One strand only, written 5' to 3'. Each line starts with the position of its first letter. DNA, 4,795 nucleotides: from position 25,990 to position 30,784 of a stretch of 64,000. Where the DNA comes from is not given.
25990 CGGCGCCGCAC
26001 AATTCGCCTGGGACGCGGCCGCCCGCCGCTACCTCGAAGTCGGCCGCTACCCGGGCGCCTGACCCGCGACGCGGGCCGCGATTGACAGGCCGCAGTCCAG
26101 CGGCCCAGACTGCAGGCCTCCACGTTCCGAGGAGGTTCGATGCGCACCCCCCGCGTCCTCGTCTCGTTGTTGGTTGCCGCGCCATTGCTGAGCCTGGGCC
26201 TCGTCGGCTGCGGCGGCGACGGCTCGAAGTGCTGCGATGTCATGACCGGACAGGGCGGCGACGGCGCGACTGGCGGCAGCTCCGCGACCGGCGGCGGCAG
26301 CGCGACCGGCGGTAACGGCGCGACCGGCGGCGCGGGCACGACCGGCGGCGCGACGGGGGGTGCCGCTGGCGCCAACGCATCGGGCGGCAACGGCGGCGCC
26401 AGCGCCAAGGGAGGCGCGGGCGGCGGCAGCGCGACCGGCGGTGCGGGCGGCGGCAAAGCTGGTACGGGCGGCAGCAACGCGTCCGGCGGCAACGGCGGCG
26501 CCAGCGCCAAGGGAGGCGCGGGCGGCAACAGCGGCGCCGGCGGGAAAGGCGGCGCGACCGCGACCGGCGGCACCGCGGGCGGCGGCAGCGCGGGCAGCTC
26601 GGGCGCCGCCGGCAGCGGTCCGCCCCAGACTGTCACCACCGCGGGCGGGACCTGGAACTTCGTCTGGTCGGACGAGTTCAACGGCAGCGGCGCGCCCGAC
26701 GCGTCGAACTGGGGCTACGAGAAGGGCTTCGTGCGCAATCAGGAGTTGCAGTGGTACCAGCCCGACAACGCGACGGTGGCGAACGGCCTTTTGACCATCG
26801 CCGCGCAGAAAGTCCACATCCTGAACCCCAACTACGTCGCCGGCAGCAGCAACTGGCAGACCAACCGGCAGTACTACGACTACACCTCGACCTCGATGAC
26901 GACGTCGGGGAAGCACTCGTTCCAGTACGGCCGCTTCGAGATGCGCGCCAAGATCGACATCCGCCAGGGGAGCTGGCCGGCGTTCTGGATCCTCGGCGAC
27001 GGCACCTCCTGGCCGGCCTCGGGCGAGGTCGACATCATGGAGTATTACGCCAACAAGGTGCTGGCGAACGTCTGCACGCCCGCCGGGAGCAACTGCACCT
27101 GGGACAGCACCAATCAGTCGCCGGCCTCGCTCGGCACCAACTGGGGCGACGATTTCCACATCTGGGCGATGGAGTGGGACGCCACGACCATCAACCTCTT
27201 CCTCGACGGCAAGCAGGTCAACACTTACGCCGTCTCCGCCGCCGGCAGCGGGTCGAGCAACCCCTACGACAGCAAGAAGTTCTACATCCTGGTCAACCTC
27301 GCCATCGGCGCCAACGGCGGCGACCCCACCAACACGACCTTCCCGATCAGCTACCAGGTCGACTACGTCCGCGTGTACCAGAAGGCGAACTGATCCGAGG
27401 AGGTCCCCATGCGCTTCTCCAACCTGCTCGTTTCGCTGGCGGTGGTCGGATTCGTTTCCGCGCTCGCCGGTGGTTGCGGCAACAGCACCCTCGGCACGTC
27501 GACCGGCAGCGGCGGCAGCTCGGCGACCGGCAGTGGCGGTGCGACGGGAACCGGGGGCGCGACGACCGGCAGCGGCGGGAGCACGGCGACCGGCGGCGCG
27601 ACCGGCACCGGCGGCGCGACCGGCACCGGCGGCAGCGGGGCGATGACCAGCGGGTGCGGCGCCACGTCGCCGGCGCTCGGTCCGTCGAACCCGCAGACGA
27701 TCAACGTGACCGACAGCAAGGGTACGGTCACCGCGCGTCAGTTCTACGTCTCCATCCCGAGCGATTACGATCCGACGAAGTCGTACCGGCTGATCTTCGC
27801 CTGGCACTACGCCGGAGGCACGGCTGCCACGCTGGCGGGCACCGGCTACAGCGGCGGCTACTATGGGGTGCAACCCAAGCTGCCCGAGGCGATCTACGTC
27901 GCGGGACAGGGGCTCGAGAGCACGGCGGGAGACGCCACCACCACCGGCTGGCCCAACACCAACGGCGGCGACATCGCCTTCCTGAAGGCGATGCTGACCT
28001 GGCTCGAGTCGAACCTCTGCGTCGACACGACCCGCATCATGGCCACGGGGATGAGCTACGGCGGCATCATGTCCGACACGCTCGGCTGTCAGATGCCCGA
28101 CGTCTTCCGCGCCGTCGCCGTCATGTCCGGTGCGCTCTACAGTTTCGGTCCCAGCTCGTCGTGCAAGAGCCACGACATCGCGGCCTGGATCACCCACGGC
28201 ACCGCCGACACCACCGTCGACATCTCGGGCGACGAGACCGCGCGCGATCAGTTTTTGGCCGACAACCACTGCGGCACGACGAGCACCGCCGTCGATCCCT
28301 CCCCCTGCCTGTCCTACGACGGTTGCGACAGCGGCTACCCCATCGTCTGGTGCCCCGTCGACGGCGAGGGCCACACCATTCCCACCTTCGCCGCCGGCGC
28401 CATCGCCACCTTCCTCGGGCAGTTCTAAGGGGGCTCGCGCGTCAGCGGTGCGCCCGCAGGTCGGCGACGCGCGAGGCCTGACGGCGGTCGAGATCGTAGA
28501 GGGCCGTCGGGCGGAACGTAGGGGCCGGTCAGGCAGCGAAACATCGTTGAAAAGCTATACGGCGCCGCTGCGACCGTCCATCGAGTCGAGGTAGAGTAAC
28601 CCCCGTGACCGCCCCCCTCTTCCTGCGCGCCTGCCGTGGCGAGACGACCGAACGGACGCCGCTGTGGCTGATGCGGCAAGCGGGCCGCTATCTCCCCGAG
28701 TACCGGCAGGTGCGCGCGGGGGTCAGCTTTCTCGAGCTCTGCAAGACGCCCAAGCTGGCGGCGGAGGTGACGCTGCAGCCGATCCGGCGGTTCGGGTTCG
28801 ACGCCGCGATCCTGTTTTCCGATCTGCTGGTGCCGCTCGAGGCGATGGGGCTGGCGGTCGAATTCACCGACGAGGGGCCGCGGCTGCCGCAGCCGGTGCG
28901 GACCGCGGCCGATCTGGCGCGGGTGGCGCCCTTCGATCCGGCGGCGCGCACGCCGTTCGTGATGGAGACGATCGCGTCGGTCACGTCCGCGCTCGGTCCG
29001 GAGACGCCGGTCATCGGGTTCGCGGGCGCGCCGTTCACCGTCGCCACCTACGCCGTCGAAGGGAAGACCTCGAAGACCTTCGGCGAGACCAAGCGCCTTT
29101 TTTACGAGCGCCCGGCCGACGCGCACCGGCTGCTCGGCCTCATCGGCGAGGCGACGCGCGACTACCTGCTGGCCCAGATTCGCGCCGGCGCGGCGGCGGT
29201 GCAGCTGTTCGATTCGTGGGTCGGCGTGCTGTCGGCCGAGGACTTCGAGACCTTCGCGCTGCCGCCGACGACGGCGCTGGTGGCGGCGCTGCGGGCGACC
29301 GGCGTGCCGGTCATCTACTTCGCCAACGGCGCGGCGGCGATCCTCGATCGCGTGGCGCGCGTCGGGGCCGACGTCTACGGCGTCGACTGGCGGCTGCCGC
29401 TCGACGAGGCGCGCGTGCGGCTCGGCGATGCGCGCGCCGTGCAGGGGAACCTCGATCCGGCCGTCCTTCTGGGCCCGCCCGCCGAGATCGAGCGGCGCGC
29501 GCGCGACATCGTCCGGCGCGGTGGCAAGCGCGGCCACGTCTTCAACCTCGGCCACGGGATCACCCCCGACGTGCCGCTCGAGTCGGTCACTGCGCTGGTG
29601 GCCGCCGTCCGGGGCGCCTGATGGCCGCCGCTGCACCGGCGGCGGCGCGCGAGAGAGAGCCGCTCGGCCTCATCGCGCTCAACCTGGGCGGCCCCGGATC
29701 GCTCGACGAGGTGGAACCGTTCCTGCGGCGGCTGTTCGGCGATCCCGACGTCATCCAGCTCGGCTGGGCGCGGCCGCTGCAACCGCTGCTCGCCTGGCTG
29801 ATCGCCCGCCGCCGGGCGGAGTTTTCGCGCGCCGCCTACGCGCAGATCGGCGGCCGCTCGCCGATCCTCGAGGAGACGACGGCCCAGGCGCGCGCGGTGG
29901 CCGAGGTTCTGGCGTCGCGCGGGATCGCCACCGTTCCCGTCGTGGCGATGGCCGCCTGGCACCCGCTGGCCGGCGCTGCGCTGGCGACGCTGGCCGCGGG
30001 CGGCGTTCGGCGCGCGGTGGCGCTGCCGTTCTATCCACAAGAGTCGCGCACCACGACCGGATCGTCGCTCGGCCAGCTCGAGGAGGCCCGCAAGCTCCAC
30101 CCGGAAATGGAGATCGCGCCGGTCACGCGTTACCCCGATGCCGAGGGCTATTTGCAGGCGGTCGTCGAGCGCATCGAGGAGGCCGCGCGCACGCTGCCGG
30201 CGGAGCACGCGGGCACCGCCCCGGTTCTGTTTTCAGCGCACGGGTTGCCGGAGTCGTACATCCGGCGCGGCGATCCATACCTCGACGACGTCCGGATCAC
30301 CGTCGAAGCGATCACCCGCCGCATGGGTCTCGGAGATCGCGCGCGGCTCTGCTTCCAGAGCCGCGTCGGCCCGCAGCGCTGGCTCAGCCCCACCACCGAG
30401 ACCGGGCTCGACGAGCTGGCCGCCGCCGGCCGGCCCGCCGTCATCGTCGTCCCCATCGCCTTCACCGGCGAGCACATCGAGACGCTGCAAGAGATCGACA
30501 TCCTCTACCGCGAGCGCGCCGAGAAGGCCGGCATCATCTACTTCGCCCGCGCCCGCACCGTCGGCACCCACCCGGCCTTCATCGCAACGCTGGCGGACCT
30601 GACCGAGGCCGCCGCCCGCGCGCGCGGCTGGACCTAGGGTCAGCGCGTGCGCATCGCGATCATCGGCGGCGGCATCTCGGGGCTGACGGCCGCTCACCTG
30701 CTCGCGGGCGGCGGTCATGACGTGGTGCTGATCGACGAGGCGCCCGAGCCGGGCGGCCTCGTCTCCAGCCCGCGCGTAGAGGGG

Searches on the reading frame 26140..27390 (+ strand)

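Call 26: search_protein_families(library=pfam, proteins=[window:26140-27390:+], max_evalue=0.001)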
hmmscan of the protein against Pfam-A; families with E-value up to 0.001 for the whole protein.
window:26140-27390:+ (417 aa): 2 families
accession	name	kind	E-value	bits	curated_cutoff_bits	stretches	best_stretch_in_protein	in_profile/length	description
PF00722.28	Glyco_hydro_16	-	5.6e-16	58.9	22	1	209-389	12-158/175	Glycosyl hydrolases family 16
PF03935.22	SKN1_KRE6_Sbg1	-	5.1e-11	42.1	30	1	166-287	111-224/501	Beta-glucan synthesis-associated protein SKN1/KRE6/Sbg1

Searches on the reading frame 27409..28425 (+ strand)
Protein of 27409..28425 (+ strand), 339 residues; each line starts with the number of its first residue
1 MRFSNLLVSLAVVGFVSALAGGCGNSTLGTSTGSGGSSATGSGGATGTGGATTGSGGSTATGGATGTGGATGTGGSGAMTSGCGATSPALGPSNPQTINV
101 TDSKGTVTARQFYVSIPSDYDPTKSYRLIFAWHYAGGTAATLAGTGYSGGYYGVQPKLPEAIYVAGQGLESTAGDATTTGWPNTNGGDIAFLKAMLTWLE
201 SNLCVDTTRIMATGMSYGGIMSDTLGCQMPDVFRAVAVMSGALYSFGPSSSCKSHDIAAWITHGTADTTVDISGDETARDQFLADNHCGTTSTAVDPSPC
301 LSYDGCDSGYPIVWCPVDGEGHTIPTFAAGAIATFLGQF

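Call 26: search_protein_families(library=pfam, proteins=[window:27409-28425:+], max_evalue=0.001)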
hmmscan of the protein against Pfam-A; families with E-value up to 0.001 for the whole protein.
window:27409-28425:+ (339 aa): 2 families
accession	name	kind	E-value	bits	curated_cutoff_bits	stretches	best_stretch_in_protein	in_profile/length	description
PF00326.27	Peptidase_S9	-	5.9e-06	26.4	22.6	1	193-241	49-97/213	Prolyl oligopeptidase family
PF00756.26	Esterase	-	5.9e-05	23.4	22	1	194-248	101-159/251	Putative esterase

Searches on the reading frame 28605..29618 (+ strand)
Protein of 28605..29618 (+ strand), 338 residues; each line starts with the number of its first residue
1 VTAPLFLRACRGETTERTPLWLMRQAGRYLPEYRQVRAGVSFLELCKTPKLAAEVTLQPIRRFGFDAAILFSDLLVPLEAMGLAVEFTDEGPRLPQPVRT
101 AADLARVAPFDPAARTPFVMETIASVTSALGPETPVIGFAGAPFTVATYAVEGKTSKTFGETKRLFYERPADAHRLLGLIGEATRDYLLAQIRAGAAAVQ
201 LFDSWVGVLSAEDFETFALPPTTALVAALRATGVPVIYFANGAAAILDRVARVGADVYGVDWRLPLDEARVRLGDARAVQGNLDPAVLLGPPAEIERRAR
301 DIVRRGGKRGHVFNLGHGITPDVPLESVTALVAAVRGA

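Call 26: search_protein_families(library=pfam, proteins=[window:28605-29618:+], max_evalue=0.001)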
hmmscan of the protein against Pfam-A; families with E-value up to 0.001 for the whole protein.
window:28605-29618:+ (338 aa): 1 family
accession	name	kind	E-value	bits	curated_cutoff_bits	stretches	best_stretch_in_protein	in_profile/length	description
PF01208.23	URO-D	-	2e-132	441.9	23.9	1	4-336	4-344/346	Uroporphyrinogen decarboxylase (URO-D)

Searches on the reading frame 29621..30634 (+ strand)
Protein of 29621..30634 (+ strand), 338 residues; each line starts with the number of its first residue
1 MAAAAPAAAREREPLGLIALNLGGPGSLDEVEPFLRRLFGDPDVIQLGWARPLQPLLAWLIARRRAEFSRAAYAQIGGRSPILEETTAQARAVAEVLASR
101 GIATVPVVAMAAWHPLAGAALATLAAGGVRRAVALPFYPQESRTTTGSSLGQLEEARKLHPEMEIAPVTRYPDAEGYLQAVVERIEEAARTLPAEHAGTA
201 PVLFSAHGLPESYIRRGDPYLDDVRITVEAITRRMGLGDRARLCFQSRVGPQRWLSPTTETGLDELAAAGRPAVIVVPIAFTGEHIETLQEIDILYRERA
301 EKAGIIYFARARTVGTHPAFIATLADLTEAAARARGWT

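Call 26: search_protein_families(library=pfam, proteins=[window:29621-30634:+], max_evalue=0.001)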
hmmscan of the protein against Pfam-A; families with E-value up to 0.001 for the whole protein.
window:29621-30634:+ (338 aa): 2 families
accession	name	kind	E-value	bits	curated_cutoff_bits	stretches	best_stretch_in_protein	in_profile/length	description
PF00762.24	Ferrochelatase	-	2.1e-94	316.5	27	1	16-330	3-315/317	Ferrochelatase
PF01903.22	CbiX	-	3.3e-06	27.8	22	0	256-325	37-105/106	CbiX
